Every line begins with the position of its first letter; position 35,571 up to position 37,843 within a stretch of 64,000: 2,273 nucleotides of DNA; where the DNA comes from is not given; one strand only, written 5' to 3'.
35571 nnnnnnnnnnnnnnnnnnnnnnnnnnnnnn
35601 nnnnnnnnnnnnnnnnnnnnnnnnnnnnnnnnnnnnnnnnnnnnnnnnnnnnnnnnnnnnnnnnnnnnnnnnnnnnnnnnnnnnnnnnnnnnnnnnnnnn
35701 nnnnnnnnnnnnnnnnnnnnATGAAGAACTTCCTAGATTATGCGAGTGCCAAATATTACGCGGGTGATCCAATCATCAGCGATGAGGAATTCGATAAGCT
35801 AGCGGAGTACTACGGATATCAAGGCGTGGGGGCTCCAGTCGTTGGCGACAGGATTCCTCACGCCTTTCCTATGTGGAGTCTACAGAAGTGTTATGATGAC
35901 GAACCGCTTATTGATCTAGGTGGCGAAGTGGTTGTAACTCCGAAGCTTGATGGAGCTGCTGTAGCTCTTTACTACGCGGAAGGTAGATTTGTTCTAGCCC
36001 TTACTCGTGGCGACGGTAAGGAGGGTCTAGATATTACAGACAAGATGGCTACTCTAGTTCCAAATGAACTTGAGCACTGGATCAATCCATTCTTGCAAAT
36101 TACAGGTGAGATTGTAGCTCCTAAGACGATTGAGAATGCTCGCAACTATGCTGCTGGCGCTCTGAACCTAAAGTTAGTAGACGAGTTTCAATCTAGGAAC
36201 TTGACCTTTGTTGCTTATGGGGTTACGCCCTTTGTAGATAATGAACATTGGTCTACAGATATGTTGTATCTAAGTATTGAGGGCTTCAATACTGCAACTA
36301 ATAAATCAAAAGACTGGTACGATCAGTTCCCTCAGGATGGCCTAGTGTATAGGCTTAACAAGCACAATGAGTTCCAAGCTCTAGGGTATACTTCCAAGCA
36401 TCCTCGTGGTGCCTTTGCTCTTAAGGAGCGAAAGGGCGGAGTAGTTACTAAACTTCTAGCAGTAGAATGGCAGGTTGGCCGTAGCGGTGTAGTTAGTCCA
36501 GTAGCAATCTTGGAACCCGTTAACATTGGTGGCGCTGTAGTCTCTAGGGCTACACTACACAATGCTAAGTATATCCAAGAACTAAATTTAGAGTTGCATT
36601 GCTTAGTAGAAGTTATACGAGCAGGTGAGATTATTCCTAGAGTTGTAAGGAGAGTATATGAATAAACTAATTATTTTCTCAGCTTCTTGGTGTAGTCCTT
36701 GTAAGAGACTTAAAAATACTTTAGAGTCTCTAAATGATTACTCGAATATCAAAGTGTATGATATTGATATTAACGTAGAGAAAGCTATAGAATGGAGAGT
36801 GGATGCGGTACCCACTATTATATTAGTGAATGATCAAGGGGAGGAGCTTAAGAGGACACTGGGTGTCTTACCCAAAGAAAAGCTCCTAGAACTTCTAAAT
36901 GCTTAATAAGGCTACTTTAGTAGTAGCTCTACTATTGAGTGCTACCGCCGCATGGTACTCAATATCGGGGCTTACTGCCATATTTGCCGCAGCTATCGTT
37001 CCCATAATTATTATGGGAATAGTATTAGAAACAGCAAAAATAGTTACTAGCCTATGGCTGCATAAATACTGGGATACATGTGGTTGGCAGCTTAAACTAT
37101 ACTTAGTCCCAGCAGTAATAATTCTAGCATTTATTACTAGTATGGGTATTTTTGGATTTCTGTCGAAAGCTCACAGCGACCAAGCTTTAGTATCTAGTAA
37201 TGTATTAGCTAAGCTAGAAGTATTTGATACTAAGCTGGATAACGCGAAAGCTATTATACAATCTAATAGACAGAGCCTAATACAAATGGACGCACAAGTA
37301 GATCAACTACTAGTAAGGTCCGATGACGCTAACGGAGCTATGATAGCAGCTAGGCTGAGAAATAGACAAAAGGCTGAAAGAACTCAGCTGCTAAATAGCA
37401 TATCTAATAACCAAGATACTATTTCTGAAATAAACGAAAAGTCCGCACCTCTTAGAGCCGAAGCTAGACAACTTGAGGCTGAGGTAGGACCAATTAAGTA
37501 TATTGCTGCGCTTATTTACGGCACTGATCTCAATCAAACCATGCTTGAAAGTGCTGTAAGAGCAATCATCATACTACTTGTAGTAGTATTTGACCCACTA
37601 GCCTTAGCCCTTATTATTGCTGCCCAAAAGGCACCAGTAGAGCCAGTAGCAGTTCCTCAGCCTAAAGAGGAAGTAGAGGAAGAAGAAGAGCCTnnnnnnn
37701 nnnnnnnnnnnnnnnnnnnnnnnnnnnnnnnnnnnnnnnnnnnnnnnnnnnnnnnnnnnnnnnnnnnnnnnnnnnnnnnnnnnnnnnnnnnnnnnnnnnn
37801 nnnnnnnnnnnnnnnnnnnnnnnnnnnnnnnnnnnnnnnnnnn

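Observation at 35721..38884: NAD-dependent DNA ligase gene split in two, with thioredoxin and a T5orf172 gene in between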

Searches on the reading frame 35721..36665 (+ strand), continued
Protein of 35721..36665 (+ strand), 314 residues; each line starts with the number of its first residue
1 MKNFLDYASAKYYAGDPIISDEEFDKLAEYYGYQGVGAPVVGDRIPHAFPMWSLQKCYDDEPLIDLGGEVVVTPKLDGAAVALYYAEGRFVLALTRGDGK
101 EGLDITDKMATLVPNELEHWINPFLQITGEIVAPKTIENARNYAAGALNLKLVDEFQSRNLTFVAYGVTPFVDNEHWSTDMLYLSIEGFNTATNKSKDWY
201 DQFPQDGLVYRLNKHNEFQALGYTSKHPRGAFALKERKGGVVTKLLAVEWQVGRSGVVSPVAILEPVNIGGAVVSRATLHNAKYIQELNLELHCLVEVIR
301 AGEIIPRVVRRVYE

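Call 78: search_protein_families(library=pfam, proteins=[L007:3399-4124:+, L011:6876-7127:+, L011:7130-7384:+], max_evalue=0.01)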
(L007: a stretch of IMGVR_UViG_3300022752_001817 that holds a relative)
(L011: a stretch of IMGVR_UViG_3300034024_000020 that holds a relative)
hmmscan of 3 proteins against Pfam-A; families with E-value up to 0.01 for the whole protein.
L007:3399-4124:+ (242 aa): 3 families
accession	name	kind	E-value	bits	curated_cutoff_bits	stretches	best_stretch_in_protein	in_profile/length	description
PF14311.12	DUF4379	-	1.2e-12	48.3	24.5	2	82-123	13-55/56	Probable Treble clef zinc finger domain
PF21817.3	CapR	-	5.3e-06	27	24.2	0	17-60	12-66/67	CapR homology domain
PF10544.15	T5orf172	-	0.003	18.5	20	1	150-239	7-97/101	T5orf172 domain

L011:6876-7127:+ (84 aa): 0 families

L011:7130-7384:+ (85 aa): 1 family
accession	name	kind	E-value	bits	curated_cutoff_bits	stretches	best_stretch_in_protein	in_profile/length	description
PF11641.13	Antigen_Bd37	-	0.0014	18.7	25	1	8-82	56-134/224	Glycosylphosphatidylinositol-anchored merozoite surface protein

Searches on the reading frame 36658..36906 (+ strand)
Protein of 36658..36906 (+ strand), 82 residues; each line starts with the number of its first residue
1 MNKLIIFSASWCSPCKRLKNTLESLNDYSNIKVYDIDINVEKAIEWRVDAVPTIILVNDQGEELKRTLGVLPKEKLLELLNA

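Call 3: search_protein_families(library=pfam, proteins=[window:36658-36906:+], max_evalue=0.01)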
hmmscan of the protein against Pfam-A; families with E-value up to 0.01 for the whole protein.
window:36658-36906:+ (82 aa): 8 families
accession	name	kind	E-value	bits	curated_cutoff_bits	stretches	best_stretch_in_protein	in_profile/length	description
PF00085.26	Thioredoxin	-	5.1e-13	49.4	23.5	1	4-81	22-102/103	Thioredoxin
PF13098.12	Thioredoxin_2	-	1.5e-10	41.7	27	1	3-80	8-104/104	Thioredoxin-like domain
PF00462.30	Glutaredoxin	-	2.2e-05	25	22.9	1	5-55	2-54/60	Glutaredoxin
PF13905.12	Thioredoxin_8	-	2.9e-05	24.7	27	0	4-30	5-31/94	Thioredoxin-like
PF05768.20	Glrx-like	-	0.0006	20.5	26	1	3-60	1-59/77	Glutaredoxin-like domain (DUF836)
PF13728.12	TraF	-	0.0035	17.6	23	1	4-61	133-203/224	F plasmid transfer operon protein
PF08534.16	Redoxin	-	0.0072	16.6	26.6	0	28-74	86-139/148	Redoxin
PF13899.12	Thioredoxin_7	-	0.0074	16.8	27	0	4-24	21-41/83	Thioredoxin-like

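Call 21: search_dna_similar(query=window:36658-36903:+, collection=phages, mode=protein, max_rows=30, max_evalue=0.001)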
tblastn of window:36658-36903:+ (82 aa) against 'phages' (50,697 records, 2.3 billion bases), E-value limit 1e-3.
Records with a match: 526; places in all: 528; records where one place covers at least 80% of the query: 499.
Best place of each record, by identity: <60% 526.
By first word of the organism name: Vibrio 291; Streptomyces 51; Bacillus 42; Acinetobacter 26; Pseudomonas 15; Prevotella 15; Bacteriophage 14; Staphylococcus 10; uncultured 8; Mammaliicoccus 5; and 25 more.
By host as written in the record: - 316; Streptomyces griseus ATCC 10137 23; Prevotella sp. 15; Acinetobacter baumannii 10; Vibrio crassostreae 9; Bacillus subtilis BEST7003 8; Pseudomonas aeruginosa 6; Streptomyces venezuelae ATCC 10712 6; and 75 more.
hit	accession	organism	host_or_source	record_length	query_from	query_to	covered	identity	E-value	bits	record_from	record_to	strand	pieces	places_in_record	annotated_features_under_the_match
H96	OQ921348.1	Bacillus phage SPbetaL8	Bacillus subtilis BEST7003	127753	3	81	96%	42.0%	8e-9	56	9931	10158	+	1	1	hypothetical protein (x2)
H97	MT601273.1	Bacillus phage vB_BsuS-Goe12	Bacillus subtilis Delta6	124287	3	80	95%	41.3%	5e-7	50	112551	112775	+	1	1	yosR: thioredoxin | nrdF: ribonucleoside-diphosphatereductase subunit beta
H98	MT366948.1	Bacillus phage Hyb3phi3Ts-SPbeta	Bacillus subtilis subsp. subtilis str. ...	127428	3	80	95%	40.0%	1e-6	49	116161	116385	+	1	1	thioredoxin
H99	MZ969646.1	Bacillus phage BUCT082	Bacillus subtilis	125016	3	80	95%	40.0%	3e-6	49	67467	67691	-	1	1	putative thiol disulfideoxidoreductase | ribonucleotide reductase beta subunit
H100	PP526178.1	Bacillus phage phi3T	Bacillus subtilis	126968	3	80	95%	40.0%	3e-6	49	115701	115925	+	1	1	record has no annotation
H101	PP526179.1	Bacillus phage phi3T-SPBeta hybrid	Bacillus subtilis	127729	3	80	95%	40.0%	3e-6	49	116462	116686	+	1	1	record has no annotation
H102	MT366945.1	Bacillus phage phi3Ts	Bacillus subtilis subsp. subtilis str. ...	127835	3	80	95%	40.0%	3e-6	49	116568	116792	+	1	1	thioredoxin | ribonucleotide reductase of class Ib (aerobic), beta subunit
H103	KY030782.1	Bacillus phage phi3T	Bacillus subtilis str. 168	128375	3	80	95%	40.0%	3e-6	49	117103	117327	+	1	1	glutaredoxin | ribonucleotide reductase beta subunit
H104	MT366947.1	Bacillus phage Hyb2phi3Ts-SPbeta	Bacillus subtilis subsp. subtilis str. ...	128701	3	80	95%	40.0%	3e-6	49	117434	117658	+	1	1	thioredoxin | ribonucleotide reductase of class Ib (aerobic), beta subunit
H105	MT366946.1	Bacillus phage Hyb1phi3Ts-SPbeta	Bacillus subtilis subsp. subtilis str. ...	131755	3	80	95%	40.0%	3e-6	49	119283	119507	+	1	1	thioredoxin | ribonucleotide reductase of class Ib (aerobic), beta subunit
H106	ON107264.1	Bacillus phage BUCT083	Bacillus subtilis subsp. subtilis str. ...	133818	3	80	95%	40.0%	3e-6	49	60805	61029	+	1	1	SPbeta putative thiol disulfideoxidoreductase | ribonucleoside-diphosphate reductase subunit beta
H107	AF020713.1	Bacillus phage SPBc2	-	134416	3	80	95%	40.0%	3e-6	49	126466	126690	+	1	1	yosR: thioredoxin | bnrdF: hypothetical protein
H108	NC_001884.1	Bacillus phage SPBc2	Bacillus subtilis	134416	3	80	95%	40.0%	3e-6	49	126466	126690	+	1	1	yosR: thioredoxin family protein | bnrdF: ribonucleotide reductase class Ia beta subunit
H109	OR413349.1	Vibrio phage pv27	Vibrio parahaemolyticus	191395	2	82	99%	37.8%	5e-8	54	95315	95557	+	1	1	thioredoxin domain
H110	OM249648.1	Vibrio phage phiKT1024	Vibrio sp.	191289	2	82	99%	37.8%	3e-7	51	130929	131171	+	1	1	thioredoxin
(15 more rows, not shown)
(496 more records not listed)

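Call 25: search_protein_families(library=phrogs, proteins=[window:36658-36903:+], max_evalue=0.01)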
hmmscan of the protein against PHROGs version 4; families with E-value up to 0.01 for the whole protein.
window:36658-36903:+ (82 aa): 1 family
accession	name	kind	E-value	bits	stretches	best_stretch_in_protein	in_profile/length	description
phrog_22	-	DNA, RNA and nucleotide metabolism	3.6e-12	47.7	1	1-81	70-145/162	thioredoxin domain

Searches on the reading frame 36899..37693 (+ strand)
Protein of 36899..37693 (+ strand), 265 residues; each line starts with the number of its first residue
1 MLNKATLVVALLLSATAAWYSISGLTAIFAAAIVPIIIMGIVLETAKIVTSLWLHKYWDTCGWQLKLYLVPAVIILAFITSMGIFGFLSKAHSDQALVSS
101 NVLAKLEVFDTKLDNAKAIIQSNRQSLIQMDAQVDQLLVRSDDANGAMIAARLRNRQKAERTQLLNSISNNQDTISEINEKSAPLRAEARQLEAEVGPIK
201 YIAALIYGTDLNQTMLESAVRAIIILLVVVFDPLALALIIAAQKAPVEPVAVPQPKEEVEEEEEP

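Call 55: find_homologous_proteins(query=window:36899-37693:+, max_evalue=0.001)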
Query window:36899-37693:+ (265 aa): 7997 proteins with E <= 0.001 among 8000 candidates; the best 120 are listed.
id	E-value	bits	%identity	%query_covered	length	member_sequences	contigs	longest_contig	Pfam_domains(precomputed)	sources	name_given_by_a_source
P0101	5.3e-159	545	100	100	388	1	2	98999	-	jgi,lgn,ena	-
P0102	5.2e-158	542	99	100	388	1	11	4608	-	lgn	-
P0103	1.3e-156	537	99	99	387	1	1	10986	-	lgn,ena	-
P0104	3.5e-156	536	98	100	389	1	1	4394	-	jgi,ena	jgi:hypothetical protein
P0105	6.3e-156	535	98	100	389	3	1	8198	-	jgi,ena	-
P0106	1.4e-154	531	98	100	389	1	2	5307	-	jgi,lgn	-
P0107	1.9e-154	530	98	100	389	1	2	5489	-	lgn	-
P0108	2.3e-154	530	98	100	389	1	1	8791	-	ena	-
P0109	1.6e-153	527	97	100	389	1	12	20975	-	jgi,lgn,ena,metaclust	metaclust:\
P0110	2.5e-146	504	93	97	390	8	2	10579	-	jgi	jgi:hypothetical protein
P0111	2.0e-111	389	84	83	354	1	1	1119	-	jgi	jgi:hypothetical protein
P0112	3.5e-96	340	63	99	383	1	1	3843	-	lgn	-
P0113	5.1e-90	319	63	88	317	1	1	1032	-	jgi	-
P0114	1.1e-88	315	62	91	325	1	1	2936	PF00335.27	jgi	-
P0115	2.0e-88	314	61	88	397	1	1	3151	-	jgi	jgi:hypothetical protein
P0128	3.6e-81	290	59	89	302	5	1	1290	PF14362.12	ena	-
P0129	4.6e-81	290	55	94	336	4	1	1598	PF14362.12,PF00335.27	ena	-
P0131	1.9e-80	288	56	96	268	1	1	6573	PF14362.12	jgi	-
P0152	1.1e-78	282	57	91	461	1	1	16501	PF14362.12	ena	-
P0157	1.3e-78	282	57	91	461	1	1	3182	PF14362.12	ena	-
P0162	2.0e-78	281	54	98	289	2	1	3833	PF14362.12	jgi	jgi:hypothetical protein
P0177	5.4e-78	280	55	92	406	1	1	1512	PF14362.12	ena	-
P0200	8.6e-78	279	55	94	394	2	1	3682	PF14362.12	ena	-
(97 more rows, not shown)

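Call 72: find_encoding_contigs(protein=P0112, flank=4000, max_places=3)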
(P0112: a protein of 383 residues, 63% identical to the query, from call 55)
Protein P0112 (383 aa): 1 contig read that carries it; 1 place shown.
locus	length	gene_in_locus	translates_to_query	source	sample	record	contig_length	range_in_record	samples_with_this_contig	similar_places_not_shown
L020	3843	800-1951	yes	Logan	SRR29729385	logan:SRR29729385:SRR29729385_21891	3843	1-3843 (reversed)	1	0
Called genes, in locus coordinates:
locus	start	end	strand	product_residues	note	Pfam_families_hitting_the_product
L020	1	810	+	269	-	?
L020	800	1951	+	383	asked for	-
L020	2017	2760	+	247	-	PF00533:BRCT (faint)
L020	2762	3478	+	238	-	PF08281:Sigma70_r4_2 (faint), PF13384:HTH_23 (faint)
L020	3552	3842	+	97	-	?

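Call 73: find_encoding_contigs(protein=P0131, flank=4000, max_places=3)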
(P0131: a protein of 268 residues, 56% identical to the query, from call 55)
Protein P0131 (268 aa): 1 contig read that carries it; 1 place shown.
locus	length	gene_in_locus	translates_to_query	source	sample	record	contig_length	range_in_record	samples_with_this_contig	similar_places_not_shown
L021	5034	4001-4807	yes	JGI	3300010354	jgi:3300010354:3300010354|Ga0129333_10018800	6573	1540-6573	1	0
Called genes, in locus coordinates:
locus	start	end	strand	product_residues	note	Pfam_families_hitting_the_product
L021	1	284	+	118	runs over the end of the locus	-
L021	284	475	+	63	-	-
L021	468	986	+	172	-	-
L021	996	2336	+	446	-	PF01068:DNA_ligase_A_M, PF04679:DNA_ligase_A_C (faint), PF14743:DNA_ligase_OB_2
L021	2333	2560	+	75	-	-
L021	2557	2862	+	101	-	-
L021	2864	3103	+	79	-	-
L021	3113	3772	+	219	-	-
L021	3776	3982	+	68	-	-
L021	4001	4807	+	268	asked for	PF14362:DUF4407 (weak)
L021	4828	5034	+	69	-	?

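Call 83: find_encoding_contigs(protein=P0101, flank=2500, max_places=4)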
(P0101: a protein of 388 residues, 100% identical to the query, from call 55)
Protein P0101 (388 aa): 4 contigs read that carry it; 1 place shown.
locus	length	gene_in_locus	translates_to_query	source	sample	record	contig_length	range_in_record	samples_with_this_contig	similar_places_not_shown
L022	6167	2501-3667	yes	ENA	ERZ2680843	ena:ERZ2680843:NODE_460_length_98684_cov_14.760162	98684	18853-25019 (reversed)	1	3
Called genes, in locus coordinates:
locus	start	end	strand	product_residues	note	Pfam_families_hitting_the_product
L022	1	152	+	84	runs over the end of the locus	-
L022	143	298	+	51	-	-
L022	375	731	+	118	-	PF26822:Phage_T5_A2 (weak)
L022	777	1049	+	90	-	-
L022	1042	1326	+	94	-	PF02229:PC4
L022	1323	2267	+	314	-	PF01653:DNA_ligase_aden, PF03120:OB_DNA_ligase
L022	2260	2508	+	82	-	PF00085:Thioredoxin, PF13098:Thioredoxin_2, PF00462:Glutaredoxin (faint)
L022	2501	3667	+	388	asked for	-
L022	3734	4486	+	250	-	-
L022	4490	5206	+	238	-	PF08281:Sigma70_r4_2 (faint)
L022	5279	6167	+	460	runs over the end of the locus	PF03796:DnaB_C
